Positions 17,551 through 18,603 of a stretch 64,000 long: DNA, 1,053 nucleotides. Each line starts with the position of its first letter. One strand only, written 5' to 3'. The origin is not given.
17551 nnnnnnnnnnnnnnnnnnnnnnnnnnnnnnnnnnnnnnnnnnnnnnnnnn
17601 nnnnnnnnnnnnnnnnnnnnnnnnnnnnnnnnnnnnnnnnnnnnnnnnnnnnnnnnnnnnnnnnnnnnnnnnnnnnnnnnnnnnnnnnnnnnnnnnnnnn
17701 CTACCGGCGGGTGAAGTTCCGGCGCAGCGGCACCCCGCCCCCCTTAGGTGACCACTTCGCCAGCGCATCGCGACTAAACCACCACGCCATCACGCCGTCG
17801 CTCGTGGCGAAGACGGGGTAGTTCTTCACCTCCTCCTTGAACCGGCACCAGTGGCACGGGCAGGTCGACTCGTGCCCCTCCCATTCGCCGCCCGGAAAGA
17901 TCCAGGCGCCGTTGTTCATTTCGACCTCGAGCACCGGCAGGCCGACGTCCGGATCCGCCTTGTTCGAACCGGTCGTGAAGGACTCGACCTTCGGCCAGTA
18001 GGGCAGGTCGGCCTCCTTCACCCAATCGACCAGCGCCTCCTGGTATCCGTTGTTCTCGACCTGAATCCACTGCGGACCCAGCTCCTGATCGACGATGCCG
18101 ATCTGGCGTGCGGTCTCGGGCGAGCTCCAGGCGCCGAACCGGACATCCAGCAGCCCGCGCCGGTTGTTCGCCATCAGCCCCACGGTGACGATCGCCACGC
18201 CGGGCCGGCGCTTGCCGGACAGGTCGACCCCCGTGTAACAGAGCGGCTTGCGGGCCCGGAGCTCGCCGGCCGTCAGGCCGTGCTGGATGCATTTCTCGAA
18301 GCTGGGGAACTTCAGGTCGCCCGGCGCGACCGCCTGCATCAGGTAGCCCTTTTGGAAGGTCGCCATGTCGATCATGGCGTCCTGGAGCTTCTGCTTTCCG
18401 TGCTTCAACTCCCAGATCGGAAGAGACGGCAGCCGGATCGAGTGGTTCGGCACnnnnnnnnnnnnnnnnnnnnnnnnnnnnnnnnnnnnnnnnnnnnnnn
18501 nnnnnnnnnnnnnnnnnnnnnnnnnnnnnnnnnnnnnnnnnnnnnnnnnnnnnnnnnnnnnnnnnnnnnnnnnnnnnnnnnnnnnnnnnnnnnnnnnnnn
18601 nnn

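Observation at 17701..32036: Terminase large subunit encoded as two separate genes 11.6 kb apart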

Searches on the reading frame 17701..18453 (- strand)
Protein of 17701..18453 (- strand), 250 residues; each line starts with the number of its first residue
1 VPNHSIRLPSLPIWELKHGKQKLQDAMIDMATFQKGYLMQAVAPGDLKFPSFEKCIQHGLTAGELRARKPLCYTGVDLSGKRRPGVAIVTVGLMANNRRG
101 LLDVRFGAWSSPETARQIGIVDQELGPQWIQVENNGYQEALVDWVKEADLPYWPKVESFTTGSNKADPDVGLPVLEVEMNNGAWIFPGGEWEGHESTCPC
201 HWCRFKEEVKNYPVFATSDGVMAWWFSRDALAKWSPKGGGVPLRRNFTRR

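Call 5: search_protein_families(library=pfam, proteins=[window:17701-18453:-], max_evalue=0.1)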
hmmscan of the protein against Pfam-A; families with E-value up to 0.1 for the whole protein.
window:17701-18453:- (250 aa): 0 families

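Call 6: search_protein_families(library=phrogs, proteins=[window:17701-18453:-], max_evalue=0.01)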
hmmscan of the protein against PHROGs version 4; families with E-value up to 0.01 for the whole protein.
window:17701-18453:- (250 aa): 1 family
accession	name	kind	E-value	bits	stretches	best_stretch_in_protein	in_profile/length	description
phrog_38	-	head and packaging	2.2e-07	30.9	1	12-225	486-697/760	terminase large subunit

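Call 7: search_dna_similar(query=window:17701-18453:-, collection=phages, mode=protein, max_rows=30)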
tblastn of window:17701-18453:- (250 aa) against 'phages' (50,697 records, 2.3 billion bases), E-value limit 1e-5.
No match.

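Call 10: find_homologous_proteins(query=window:17701-18453:-)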
Query window:17701-18453:- (250 aa): 35 proteins with E <= 0.001 among 2112 candidates.
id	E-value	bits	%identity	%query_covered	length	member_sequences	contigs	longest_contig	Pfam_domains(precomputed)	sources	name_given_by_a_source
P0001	1.2e-174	597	100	100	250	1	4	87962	-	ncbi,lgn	-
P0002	6.4e-134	464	78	100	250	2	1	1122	-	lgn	-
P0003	9.7e-121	420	68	100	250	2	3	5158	-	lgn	-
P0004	5.9e-113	395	67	100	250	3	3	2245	-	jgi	jgi:hypothetical protein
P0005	9.8e-108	378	64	99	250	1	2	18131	-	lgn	-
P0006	1.0e-107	378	64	99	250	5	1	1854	-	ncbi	-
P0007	2.5e-103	363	62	99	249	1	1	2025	-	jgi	jgi:hypothetical protein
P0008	2.9e-102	360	63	99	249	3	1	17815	-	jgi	jgi:hypothetical protein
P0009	1.0e-100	355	61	99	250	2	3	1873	-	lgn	-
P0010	8.7e-99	348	61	99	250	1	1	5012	-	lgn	-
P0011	1.3e-96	341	59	99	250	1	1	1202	-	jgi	-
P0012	4.1e-88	313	56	100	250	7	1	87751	-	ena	-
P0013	2.5e-87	311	56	97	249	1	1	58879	-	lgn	-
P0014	9.3e-85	302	55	99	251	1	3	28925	-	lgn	-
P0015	1.5e-84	302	51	99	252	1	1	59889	-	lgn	-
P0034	1.1e-39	154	39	90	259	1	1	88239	-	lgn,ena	-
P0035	3.6e-33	133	35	96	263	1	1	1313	-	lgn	-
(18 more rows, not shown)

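Call 11: find_encoding_contigs(protein=P0001, flank=10000, max_places=4)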
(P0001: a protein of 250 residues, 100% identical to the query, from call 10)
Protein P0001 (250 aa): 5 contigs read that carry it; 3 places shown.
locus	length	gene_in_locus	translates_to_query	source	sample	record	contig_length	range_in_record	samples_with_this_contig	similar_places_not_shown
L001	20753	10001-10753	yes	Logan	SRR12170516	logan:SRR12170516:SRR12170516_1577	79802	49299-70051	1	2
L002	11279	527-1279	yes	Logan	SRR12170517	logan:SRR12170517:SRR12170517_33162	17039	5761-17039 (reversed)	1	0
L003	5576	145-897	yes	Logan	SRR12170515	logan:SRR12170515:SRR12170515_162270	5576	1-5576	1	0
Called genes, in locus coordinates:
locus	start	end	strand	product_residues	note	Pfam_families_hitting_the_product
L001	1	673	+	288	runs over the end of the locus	-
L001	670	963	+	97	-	-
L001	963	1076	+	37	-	-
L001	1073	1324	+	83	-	-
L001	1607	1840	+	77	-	-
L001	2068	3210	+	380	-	PF07505:DUF5131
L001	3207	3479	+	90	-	-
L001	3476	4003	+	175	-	-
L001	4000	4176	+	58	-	-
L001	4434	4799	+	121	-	-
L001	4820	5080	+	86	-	-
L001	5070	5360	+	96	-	-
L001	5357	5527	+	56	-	-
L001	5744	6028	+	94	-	-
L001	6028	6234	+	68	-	-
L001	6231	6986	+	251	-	PF25680:Mom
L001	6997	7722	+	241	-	PF14216:DUF4326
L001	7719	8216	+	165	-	-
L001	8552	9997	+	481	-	PF02777:Sod_Fe_C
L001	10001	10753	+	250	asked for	-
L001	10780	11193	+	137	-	-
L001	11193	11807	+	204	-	-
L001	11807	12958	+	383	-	PF00005:ABC_tran (faint)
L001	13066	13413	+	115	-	-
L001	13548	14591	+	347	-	PF06067:DUF932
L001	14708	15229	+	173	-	-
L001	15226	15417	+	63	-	-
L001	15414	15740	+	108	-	-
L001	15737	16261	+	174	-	-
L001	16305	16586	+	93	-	-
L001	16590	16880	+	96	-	-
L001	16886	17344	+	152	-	-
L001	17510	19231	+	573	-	PF05133:SPP1_portal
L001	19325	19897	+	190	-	-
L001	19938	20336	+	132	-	-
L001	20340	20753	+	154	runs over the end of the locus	-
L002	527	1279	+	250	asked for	-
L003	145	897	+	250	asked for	-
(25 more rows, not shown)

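Call 17: find_encoding_contigs(protein=P0012, flank=10000, max_places=3)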
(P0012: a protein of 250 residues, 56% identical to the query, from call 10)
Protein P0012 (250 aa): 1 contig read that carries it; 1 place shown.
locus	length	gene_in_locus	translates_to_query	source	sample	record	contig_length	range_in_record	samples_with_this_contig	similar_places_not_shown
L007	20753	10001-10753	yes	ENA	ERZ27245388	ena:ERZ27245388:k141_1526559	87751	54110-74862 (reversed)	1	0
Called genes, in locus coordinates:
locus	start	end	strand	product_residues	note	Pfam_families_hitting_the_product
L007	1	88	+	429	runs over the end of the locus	-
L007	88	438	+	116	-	-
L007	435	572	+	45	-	-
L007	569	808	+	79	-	-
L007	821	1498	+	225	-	-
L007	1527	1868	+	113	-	PF09152:DUF1937 (weak), PF14359:DUF4406, PF24963:DUF7768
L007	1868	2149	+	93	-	-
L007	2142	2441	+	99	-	-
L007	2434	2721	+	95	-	-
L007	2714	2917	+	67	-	-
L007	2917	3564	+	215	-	-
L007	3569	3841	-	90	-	-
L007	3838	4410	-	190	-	PF13469:Sulfotransfer_3 (faint)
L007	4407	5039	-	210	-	-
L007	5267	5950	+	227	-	-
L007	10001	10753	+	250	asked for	-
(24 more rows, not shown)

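Call 29: search_solved_structures(query=A1, max_evalue=1, show_alignments=2)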
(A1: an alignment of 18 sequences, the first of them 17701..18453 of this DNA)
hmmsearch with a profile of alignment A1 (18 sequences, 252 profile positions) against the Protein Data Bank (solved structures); distinct sequences matched with E-value up to 1: 4.
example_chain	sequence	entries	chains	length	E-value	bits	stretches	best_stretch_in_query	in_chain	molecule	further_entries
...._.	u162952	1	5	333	0.056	15.8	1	93-191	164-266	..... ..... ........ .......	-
9gf0_A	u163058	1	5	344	0.059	15.7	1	93-191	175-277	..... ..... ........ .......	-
6woo_1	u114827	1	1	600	0.34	13.2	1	59-102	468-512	eIF5B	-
3wbi_A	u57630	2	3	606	0.35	13.2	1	59-102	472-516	Eukaryotic translation initiation factor 5B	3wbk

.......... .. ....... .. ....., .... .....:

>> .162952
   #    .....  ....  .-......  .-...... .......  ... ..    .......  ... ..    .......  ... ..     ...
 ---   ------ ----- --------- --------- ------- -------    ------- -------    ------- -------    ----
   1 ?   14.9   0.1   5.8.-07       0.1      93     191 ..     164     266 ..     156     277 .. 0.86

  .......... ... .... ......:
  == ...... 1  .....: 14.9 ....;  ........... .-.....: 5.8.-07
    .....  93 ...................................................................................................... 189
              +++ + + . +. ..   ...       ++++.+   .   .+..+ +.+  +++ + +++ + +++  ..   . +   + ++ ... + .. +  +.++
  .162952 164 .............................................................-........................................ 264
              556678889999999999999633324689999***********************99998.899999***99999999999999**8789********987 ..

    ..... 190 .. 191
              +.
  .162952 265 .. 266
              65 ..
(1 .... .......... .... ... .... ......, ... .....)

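Call 34: predict_structure(alignment_id=A1)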
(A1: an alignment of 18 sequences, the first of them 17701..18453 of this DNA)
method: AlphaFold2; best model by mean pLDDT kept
length: 250 residues; sequences in the alignment: 18
mean_pLDDT: 79.2   pTM: 0.74
mean pLDDT of the five models: 79.2, 77.8, 77.6, 77.5, 76.4
residues with pLDDT >= 90: 105; 70-90: 67; 50-70: 56; < 50: 22
segments of 3 or more residues with pLDDT < 50: 1-3, 39-41, 162-164, 240-242, 244-250
pLDDT, mean of each block of 10 residues (from residue 1): 55 59 57 51 71 93 95 89 80 92 93 91 95 88 89 88 55 85 94 87 92 78 91 71 44
secondary structure, 60 per line:
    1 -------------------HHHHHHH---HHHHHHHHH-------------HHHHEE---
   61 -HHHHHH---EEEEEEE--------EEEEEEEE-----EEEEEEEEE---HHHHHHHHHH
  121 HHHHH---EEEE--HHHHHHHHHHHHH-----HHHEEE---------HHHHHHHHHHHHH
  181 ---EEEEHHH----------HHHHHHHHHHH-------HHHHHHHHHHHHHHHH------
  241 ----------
elements in order: H20-26 H30-38 H52-55 H62-67 E71-77 E86-93 E99-107 H111-125 E129-132 H135-147 E156-158 H168-180 E184-187 H201-211 H219-234

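Call 38: fold_search(model_id=the predicted structure, library=pdb)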
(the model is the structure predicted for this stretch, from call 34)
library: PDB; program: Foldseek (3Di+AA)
matches with E <= 10: 1076; with E <= 0.001: 20
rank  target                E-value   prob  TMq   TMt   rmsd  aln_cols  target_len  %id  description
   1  5m1q                  3.5e-06  1.00  0.47  0.66   3.6       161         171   10  Crystal structure of the large terminase nuclease from thermophilic phage G20c with bound Zinc (released 2016-10-26)
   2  5m1f                  6.8e-06  1.00  0.46  0.60   4.2       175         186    9  Crystal structure of the large terminase nuclease from thermophilic phage G20c (released 2016-10-26)
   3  2wc9                  1.7e-05  1.00  0.48  0.65   4.8       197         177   15  Crystal structure of the g2p (large terminase) nuclease domain from the bacteriophage SPP1 with bound Mn (released 2009-03-24)
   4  2wbn                  2.0e-05  1.00  0.48  0.65   4.0       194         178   15  Crystal structure of the g2p (large terminase) nuclease domain from the bacteriophage SPP1 (released 2009-03-24)
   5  6z6d                  2.2e-05  1.00  0.54  0.29  11.8       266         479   12  Crystal structure of the HK97 bacteriophage large terminase (released 2021-06-09)
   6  5m1p_A                2.6e-05  1.00  0.50  0.64   4.7       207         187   10  Crystal structure of the large terminase nuclease from thermophilic phage G20c with bound Calcium (released 2016-10-26)
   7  6m5r_A                2.9e-05  1.00  0.48  0.21  11.2       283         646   14  The coordinates of the apo monomeric terminase complex (released 2020-10-28)
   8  6m5u_A                3.9e-05  1.00  0.44  0.21   5.6       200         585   16  The coordinates of the monomeric terminase complex in the presence of the ADP-BeF3 (released 2020-10-28)
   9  4iox_C                5.0e-05  1.00  0.45  0.50   6.1       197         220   15  The structure of the herpes simplex virus DNA-packaging motor pUL15 C-terminal nuclease domain provides insights into  (released 2013-05-01)
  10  3ezk_A                7.7e-05  1.00  0.47  0.23   4.4       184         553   15  Bacteriophage T4 gp17 motor assembly based on crystal structures and cryo-EM reconstructions (released 2009-01-13)
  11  3cpe                  8.2e-05  1.00  0.47  0.23   4.3       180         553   12  Crystal Structure of T4 gp17 (released 2009-01-13)
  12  8dgc_E                1.2e-04  1.00  0.46  0.24   4.9       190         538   11  Avs3 bound to phage PhiV-1 terminase (released 2022-08-03)
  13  6ey7_C                2.7e-04  1.00  0.43  0.48   5.8       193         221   13  Human cytomegalovirus terminase nuclease domain, Mn soaked, inhibitor bound (released 2018-10-03)
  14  4dkw_A                2.9e-04  1.00  0.48  0.60   4.4       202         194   16  Structure of P22 Large terminase nuclease domain (released 2012-06-27)
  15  6ey7_A                5.6e-04  1.00  0.42  0.46   6.3       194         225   14  Human cytomegalovirus terminase nuclease domain, Mn soaked, inhibitor bound (released 2018-10-03)
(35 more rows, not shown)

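Call 39: search_protein_representatives(alignment_id=A1)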
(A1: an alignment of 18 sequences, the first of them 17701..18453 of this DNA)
Query: 18 sequences, 252 profile positions. Proteins with E-value up to 0.001 (for the whole library): 2227; up to 1e-10: 1223; up to 1e-30: 328. The best 150 are listed.
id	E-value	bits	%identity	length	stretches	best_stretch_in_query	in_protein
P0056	8.5e-107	372.3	-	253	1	1-252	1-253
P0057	1.1e-102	358.9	-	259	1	4-241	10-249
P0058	4.4e-94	330.7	-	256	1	2-250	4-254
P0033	4.7e-93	327.3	-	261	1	2-240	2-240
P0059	2.2e-91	321.8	-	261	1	4-245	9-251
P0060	6.9e-86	303.8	-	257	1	5-236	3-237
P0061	5.2e-85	301.0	-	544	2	1-229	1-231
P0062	2.2e-82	292.4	-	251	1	4-246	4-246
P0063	3.2e-82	291.8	-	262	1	1-239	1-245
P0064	2.1e-80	285.9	-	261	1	4-240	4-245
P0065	9.4e-80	283.7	-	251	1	9-238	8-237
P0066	2.4e-78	279.1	-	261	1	1-250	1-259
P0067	1.6e-77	276.4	-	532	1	12-240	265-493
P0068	2.3e-74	266.1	-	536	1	9-235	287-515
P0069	1.4e-73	263.5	-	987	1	9-240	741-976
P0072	4.1e-73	262.0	-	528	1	9-249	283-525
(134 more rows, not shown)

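Call 42: find_related_loci(query=A1, collection=viral_contigs, flank=10000)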
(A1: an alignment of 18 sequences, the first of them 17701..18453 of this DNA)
Query A1 (250 aa) in viral_contigs; peptide patterns used: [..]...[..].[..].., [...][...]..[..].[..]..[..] (x = any residue, [..] = any of these).
600 stretches matched a pattern (row limit reached: there are more); 126 encode a relative of the query (tblastn E <= 1e-3); the best 80 are kept; 80 distinct loci.
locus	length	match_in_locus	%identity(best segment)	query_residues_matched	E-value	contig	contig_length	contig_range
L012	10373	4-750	62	3-250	8e-107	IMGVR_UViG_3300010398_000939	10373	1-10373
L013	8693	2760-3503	56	3-250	1e-89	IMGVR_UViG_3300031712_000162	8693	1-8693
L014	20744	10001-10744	56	3-250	2e-89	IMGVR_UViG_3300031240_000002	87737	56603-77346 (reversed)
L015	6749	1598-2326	56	8-250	7e-87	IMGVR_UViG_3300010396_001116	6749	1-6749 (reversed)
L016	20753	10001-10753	53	3-250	5e-83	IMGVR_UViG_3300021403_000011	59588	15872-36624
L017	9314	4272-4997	44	3-240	4e-65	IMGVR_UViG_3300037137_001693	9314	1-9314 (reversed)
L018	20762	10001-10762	46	6-250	1e-63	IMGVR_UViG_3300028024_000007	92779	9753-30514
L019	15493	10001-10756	44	1-244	4e-63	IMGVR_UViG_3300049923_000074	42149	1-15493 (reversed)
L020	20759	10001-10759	44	7-250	7e-62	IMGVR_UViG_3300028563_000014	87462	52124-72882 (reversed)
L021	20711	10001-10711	41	3-234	1e-57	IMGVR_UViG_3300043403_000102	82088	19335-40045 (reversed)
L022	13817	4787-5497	41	3-234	1e-57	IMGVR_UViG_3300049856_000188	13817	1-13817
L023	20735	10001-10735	40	3-243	2e-57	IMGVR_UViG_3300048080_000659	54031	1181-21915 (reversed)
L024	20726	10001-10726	42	7-241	1e-56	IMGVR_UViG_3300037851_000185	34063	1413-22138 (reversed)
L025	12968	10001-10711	43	6-233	3e-55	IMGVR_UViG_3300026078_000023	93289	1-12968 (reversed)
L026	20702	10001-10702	42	6-231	1e-54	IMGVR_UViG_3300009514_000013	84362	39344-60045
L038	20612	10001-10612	44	36-234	3e-47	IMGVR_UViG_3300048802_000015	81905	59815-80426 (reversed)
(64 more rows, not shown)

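Call 51: search_protein_families(library=phrogs, proteins=[L001:3476-4003:+, L001:4434-4799:+, L001:6231-6986:+, L001:6997-7722:+, L001:7719-8216:+, L001:670-963:+], max_evalue=0.001)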
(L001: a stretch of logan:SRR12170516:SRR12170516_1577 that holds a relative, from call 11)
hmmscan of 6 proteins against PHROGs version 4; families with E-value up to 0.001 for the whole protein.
L001:3476-4003:+ (175 aa): 0 families

L001:4434-4799:+ (121 aa): 0 families

L001:6231-6986:+ (251 aa): 1 family
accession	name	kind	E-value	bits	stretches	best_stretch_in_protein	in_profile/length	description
phrog_1384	-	other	2.7e-31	109.9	1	23-248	16-218/245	Mom-like DNA modification protein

L001:6997-7722:+ (241 aa): 3 families
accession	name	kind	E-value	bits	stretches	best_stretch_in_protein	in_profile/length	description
phrog_464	-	unknown function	1e-26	95.3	1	145-240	191-286/322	unknown function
phrog_32227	-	unknown function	5.6e-15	56.7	1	136-178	100-142/230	-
phrog_13421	-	unknown function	7.8e-10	40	1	23-93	7-75/157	-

L001:7719-8216:+ (165 aa): 1 family
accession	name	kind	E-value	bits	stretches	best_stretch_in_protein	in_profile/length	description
phrog_799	-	other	2.1e-17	64.5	1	2-120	201-304/458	DNA methyltransferase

L001:670-963:+ (97 aa): 0 families
